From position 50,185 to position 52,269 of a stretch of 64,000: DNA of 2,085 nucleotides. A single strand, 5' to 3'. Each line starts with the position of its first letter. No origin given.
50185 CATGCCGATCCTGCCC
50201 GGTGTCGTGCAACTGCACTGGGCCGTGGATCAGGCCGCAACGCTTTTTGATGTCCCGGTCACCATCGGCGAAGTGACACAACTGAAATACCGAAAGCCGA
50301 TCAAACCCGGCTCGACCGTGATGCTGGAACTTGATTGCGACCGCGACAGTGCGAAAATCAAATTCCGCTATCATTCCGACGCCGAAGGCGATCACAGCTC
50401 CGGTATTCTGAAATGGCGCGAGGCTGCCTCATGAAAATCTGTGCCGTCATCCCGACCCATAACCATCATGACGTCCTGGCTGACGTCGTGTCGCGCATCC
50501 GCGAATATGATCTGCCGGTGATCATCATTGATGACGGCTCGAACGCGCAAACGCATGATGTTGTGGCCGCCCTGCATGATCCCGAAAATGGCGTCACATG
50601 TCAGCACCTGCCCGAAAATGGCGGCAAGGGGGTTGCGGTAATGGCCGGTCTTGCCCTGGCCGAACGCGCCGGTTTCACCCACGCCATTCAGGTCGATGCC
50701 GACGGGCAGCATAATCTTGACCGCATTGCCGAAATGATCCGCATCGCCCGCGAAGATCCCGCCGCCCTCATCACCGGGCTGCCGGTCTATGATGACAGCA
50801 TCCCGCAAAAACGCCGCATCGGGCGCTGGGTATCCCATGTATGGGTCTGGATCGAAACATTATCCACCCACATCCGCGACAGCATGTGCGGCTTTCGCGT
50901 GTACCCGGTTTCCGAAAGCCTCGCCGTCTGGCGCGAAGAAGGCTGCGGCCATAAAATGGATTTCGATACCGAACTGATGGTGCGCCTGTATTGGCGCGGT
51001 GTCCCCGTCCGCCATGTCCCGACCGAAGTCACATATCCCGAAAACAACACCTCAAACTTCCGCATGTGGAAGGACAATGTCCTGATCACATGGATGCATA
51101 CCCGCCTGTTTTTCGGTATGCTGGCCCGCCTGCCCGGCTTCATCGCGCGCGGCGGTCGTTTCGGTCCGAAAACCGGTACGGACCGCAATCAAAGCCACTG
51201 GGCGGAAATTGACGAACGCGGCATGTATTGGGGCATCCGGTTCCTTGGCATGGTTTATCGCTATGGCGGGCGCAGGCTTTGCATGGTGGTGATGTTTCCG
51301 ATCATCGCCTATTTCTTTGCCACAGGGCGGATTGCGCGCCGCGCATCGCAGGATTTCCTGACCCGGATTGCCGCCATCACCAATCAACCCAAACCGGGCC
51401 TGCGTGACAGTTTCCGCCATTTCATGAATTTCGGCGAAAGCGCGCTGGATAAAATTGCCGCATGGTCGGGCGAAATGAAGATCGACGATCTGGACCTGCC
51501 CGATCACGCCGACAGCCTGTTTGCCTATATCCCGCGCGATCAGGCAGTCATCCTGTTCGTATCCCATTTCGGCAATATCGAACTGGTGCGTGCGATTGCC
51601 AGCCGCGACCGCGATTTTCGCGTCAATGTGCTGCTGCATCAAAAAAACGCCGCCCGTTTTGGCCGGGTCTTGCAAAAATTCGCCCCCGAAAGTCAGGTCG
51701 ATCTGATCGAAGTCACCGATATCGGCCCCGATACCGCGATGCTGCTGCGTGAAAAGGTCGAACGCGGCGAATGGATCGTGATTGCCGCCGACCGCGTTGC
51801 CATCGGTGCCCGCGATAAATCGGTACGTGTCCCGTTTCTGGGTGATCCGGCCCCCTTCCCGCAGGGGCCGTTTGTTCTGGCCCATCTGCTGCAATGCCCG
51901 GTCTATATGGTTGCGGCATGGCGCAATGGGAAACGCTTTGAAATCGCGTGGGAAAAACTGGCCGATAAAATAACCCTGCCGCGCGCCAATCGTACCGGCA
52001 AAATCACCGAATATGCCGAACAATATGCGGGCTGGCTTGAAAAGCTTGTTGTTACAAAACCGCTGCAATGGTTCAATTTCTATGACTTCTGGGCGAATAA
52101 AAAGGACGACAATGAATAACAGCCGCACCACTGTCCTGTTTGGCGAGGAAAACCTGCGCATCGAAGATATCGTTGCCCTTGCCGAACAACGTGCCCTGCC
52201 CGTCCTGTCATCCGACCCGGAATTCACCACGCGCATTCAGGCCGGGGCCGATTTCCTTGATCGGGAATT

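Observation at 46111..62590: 18-gene aryl-polyene (APE)-type operon with TAL/HAL-like MIO lyase and a WxWxIP halogenase: predicted halogenated aryl-polyene lipid (xanthomonadin/flexirubin-like)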

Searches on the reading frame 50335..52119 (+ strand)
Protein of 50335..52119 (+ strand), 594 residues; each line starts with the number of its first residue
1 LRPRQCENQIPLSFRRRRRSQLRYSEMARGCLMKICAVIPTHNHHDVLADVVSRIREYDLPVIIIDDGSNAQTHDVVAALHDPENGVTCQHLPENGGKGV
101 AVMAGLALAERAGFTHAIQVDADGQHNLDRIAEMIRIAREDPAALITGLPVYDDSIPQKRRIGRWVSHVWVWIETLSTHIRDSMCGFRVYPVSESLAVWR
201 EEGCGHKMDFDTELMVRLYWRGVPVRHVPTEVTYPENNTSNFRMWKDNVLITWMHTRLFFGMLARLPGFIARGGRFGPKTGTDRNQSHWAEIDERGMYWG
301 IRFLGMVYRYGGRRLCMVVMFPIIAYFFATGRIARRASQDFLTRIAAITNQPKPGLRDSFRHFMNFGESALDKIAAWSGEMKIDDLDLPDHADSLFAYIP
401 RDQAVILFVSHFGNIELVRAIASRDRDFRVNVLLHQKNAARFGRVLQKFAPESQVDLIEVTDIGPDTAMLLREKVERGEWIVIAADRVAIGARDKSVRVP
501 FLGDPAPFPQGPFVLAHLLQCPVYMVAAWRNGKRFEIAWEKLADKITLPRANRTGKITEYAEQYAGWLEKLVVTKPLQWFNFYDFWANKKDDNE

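Call 3: search_protein_families(library=pfam, proteins=[window:50335-52119:+])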
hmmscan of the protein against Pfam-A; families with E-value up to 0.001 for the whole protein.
window:50335-52119:+ (594 aa): 3 families
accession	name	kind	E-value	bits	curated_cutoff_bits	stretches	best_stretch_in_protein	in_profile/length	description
PF00535.33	Glycos_transf_2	-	1.7e-17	64.3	23.3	1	37-165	2-131/168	Glycosyl transferase family 2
PF03279.18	Lip_A_acyltrans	-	2.6e-11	43.7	22.3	1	399-584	117-291/295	Bacterial lipid A biosynthesis acyltransferase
PF10111.15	Glyco_tranf_2_2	-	0.00041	20.4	27.3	0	38-139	3-107/276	Glycosyltransferase like family 2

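Call 6: search_protein_families(library=ncbifam, proteins=[window:50335-52119:+])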
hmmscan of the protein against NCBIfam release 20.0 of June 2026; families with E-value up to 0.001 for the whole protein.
window:50335-52119:+ (594 aa): 13 families
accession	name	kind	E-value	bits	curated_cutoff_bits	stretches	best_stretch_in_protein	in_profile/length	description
NF058614.1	PPMAGASynPpgS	equivalog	2.5e-16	59.8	370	1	37-240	4-204/226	polyprenyl-phospho-N-acetylgalactosaminyl synthase PpgS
TIGR03937.1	PgaC_IcaA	equivalog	4e-10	39.2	422.3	1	21-148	33-161/407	poly-beta-1,6-N-acetyl-D-glucosamine synthase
NF005120.0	PRK06553.1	equivalog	1.5e-09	37.6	273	1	402-587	131-307/308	lipid A biosynthesis lauroyl acyltransferase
NF005919.0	PRK07920.1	equivalog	1.8e-07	30.6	209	1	354-592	70-299/311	phosphatidylinositol mannoside acyltransferase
TIGR03469.1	HpnB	hypoth_equivalog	5.9e-07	28.8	379.25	1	27-146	38-168/386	hopene-associated glycosyltransferase HpnB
TIGR04182.1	glyco_TIGR04182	equivalog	8.2e-07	28.7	325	1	35-252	2-211/293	S-layer glycoprotein N-glycosyltransferase AglJ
NF047588.1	GlcsyltransPgfSStrep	equivalog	3e-06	26.7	500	1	43-140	18-112/308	glycosyltransferase PgfS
NF041875.1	EPS_EpsD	equivalog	4.7e-06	26.2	370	1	38-245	4-216/325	exopolysaccharide biosynthesis glycosyltransferase EpsD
NF007986.1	PRK10714.1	equivalog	1e-05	24.7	529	1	33-145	6-122/316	undecaprenyl-phosphate 4-deoxy-4-formamido-L-arabinose transferase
NF047683.1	TeichurnBiosyTuaG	equivalog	1.5e-05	24.8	400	1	35-143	8-116/252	teichuronic acid biosynthesis protein TuaG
TIGR03111.1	glyc2_xrt_Gpos1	hypoth_equivalog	2.8e-05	23.1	363.95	1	28-148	44-167/439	TIGR03111 family XrtG-associated glycosyltransferase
NF006270.0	PRK08419.1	equivalog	0.00013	21.4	248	1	392-589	102-291/298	lipid A biosynthesis lauroyl acyltransferase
NF004569.0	PRK05906.1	equivalog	0.00023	20.1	439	1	394-589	131-315/454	lipid A biosynthesis lauroyl acyltransferase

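Call 55: search_protein_families(library=ncbifam, proteins=[window:50431-52119:+], max_evalue=1e-10)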
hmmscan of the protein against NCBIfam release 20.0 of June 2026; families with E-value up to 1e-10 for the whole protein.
window:50431-52119:+ (562 aa): 1 family
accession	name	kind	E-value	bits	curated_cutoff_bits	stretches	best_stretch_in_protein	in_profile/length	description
NF058614.1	PPMAGASynPpgS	equivalog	2.3e-16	59.9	370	1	5-208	4-204/226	polyprenyl-phospho-N-acetylgalactosaminyl synthase PpgS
